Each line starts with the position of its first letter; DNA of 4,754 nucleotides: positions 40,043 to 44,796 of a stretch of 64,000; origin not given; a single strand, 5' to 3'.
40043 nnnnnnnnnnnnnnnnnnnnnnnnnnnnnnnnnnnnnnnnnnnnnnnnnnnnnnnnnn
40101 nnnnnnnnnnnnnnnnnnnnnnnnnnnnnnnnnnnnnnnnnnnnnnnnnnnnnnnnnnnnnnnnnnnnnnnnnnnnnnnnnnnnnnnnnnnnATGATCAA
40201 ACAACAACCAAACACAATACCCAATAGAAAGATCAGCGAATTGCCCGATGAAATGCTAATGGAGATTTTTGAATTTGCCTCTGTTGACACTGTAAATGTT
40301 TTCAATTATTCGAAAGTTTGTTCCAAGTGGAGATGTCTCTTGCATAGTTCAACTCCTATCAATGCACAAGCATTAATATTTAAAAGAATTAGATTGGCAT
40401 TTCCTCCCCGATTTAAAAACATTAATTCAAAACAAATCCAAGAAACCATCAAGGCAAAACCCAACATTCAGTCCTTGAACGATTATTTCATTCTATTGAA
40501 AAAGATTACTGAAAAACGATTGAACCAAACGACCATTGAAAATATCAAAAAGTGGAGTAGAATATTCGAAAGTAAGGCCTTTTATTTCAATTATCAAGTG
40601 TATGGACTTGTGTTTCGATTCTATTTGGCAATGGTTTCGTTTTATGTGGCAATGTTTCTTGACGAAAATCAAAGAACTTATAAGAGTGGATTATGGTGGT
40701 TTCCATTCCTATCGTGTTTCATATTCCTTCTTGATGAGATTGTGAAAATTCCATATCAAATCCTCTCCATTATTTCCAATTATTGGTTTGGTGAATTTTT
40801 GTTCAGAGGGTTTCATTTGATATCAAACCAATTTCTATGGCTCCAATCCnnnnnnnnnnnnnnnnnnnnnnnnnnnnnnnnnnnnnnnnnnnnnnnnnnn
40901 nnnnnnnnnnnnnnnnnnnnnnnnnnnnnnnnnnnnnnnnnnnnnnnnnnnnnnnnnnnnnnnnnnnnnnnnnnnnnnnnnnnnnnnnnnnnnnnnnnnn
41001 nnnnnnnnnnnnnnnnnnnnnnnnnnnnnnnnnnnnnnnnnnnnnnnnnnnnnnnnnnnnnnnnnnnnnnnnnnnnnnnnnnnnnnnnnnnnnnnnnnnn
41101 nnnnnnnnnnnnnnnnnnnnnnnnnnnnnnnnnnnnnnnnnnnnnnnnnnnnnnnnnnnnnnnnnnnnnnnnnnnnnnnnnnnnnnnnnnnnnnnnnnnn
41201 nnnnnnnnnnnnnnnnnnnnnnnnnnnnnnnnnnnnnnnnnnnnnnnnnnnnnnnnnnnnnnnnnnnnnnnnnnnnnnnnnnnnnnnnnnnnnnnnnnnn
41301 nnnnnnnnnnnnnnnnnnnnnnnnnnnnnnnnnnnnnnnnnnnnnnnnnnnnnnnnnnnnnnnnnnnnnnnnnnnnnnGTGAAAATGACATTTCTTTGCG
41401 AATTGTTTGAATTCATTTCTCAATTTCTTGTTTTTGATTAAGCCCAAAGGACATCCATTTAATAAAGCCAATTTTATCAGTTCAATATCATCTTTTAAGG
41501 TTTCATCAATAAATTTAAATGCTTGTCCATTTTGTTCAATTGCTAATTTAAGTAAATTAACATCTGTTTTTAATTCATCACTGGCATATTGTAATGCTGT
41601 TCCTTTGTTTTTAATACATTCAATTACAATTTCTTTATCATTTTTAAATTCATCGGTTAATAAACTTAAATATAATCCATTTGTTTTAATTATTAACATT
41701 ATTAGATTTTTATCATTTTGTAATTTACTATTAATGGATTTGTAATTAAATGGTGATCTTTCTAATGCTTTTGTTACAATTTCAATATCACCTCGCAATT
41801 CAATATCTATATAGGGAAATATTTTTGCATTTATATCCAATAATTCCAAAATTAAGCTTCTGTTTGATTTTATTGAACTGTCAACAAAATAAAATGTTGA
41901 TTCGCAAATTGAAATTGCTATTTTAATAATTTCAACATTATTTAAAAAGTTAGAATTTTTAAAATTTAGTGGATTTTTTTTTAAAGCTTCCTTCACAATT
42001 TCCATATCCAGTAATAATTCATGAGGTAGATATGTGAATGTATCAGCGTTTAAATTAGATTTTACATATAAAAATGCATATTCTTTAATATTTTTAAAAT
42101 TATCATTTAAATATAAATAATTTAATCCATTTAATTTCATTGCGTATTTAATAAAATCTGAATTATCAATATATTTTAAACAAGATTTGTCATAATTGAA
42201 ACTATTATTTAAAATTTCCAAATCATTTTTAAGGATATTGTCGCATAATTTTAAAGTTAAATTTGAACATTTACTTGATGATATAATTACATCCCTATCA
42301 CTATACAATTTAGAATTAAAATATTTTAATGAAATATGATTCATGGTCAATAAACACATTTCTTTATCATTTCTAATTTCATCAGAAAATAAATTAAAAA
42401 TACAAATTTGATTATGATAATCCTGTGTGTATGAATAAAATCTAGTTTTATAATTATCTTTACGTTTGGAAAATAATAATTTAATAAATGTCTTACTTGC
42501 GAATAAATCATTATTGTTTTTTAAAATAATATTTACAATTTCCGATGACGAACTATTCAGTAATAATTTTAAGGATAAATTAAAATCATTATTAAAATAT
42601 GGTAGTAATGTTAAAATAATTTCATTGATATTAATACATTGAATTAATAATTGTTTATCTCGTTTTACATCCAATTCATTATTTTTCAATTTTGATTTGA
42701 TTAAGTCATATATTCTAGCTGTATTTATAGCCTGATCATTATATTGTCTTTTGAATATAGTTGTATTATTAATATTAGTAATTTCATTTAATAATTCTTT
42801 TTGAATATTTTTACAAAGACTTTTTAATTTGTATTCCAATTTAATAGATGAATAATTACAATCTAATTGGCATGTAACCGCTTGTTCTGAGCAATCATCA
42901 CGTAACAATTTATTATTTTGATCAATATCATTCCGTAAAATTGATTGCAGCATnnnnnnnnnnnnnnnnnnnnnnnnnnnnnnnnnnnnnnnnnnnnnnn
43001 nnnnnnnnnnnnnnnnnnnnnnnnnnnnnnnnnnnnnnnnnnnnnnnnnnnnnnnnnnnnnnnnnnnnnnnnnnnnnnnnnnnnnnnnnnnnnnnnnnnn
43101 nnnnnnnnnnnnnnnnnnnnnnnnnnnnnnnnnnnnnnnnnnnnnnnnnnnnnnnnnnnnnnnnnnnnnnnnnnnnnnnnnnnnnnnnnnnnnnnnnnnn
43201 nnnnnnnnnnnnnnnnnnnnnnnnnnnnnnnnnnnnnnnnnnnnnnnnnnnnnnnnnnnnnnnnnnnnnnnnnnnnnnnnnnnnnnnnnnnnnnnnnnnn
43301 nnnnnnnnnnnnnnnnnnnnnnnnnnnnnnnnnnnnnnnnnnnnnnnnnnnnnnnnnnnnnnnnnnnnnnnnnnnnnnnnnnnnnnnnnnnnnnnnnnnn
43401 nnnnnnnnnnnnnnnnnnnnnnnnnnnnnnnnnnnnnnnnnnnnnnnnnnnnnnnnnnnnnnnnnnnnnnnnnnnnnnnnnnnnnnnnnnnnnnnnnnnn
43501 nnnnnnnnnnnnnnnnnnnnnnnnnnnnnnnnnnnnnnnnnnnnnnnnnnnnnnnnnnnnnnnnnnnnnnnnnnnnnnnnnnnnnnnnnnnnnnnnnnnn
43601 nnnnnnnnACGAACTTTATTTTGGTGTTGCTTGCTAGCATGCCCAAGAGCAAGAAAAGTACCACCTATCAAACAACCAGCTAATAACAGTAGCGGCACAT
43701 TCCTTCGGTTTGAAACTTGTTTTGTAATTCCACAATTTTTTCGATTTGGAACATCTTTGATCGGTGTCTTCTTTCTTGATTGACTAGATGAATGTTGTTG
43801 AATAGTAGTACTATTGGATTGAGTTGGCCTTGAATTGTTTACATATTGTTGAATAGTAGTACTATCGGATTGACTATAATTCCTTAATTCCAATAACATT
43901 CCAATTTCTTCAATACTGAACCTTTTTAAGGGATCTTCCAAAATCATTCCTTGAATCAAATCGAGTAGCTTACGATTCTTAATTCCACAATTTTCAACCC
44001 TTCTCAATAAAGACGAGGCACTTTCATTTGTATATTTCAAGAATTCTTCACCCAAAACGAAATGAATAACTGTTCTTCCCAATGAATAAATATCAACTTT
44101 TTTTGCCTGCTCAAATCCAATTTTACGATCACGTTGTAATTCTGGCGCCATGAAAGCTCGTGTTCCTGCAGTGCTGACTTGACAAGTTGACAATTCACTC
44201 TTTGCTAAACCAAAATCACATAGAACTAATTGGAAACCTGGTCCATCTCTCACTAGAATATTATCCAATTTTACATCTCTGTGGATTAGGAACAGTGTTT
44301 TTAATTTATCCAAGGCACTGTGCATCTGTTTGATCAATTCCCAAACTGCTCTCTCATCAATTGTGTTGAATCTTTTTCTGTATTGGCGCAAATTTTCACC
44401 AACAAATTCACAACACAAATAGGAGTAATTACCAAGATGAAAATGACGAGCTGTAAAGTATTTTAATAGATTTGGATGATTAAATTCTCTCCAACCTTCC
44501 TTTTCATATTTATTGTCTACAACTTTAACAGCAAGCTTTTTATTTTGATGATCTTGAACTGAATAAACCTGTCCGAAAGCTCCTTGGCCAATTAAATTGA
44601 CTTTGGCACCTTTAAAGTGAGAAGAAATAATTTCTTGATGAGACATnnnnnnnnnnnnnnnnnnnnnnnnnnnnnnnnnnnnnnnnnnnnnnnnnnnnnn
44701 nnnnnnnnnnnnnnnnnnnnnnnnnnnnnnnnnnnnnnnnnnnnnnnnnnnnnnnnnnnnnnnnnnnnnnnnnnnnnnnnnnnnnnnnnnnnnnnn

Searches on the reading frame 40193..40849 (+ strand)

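Call 51: search_protein_families(library=pfam, proteins=[window:40193-40849:+], max_evalue=0.0001)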
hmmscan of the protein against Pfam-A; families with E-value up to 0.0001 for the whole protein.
window:40193-40849:+ (219 aa): 2 families
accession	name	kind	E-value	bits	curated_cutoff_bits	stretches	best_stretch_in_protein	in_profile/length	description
PF12937.12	F-box-like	-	2.5e-06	27.6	24.3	1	14-51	1-36/47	F-box-like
PF00646.38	F-box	-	7.2e-06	26.1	20.5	1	14-53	1-38/43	F-box domain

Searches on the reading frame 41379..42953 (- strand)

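Call 50: search_protein_families(library=pfam, proteins=[window:41379-42953:-], max_evalue=0.0001)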
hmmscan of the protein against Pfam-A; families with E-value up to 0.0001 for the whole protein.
window:41379-42953:- (525 aa): 1 family
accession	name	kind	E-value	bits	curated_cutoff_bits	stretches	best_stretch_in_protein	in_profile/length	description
PF13475.11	DUF4116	-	3e-51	171.2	24.9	5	414-462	1-49/49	Domain of unknown function (DUF4116)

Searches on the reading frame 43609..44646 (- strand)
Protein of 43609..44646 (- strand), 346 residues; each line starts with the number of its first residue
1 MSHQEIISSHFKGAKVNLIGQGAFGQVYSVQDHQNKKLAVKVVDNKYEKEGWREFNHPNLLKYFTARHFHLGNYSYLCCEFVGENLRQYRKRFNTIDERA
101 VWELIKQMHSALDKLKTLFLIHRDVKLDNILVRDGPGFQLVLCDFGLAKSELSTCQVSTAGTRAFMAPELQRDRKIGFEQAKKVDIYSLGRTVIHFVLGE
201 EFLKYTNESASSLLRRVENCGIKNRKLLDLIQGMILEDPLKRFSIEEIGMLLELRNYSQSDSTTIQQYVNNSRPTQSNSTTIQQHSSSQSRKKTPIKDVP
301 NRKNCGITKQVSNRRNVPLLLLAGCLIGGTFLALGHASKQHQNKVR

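Call 50: search_protein_families(library=pfam, proteins=[window:43609-44646:-], max_evalue=0.0001)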
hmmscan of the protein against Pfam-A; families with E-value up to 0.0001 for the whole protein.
window:43609-44646:- (346 aa): 3 families
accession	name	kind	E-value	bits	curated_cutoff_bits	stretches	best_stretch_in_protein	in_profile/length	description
PF00069.31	Pkinase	-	7.3e-33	114.5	31.7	1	16-248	4-257/263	Protein kinase domain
PF07714.23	PK_Tyr_Ser-Thr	-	2.3e-16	60.3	23.1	1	17-248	5-254/258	Protein tyrosine and serine/threonine kinase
PF17667.7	Pkinase_fungal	-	3e-05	23.4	24.1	1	102-173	286-367/387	Fungal protein kinase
